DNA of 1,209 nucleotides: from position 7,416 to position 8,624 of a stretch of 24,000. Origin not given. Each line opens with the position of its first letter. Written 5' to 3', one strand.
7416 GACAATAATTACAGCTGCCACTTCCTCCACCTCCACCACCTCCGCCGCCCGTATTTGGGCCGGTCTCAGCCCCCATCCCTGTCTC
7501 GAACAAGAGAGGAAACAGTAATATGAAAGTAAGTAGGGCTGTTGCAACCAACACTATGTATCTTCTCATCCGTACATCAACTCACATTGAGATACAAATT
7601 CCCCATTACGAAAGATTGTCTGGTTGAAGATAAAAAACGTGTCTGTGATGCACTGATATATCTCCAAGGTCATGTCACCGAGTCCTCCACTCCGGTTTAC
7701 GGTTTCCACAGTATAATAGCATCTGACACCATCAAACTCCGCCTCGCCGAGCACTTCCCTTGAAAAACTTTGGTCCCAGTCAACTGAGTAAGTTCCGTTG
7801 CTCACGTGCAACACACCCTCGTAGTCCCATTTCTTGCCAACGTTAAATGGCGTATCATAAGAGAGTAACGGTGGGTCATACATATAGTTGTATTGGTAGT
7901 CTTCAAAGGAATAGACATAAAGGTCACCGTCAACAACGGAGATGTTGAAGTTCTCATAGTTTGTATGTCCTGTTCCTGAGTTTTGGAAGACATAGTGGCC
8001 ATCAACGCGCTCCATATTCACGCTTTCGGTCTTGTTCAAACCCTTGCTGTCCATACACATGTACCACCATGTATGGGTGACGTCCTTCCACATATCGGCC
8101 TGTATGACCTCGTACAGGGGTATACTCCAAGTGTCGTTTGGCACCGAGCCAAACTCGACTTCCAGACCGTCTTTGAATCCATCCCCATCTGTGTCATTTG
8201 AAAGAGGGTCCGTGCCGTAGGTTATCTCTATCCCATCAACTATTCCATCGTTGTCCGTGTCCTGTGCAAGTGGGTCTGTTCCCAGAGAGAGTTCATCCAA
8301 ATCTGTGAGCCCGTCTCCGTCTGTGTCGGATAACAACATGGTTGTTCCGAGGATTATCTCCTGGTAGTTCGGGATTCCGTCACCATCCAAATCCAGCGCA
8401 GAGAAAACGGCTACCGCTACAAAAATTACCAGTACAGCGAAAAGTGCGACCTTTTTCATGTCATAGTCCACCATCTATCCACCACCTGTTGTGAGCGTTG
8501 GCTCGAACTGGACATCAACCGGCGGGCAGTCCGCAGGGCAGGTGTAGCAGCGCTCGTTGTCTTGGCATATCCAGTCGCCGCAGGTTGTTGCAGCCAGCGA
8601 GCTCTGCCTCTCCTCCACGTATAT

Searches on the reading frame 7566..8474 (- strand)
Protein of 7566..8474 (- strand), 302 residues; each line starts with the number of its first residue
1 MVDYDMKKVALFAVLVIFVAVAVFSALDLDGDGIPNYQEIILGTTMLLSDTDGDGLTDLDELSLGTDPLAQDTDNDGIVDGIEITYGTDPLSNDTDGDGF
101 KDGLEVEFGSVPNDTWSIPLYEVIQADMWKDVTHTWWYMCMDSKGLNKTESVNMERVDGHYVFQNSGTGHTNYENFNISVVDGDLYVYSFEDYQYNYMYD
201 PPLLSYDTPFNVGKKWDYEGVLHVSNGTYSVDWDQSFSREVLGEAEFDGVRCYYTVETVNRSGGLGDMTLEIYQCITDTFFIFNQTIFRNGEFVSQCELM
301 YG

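Call 5: search_protein_families(library=pfam, max_evalue=0.1, proteins=[window:7566-8474:-])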
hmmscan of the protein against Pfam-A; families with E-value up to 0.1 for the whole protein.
window:7566-8474:- (302 aa): 1 family
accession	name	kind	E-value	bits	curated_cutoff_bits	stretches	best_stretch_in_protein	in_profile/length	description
PF18884.5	TSP3_bac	-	1.3e-22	79.8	25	4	72-92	1-21/22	Bacterial TSP3 repeat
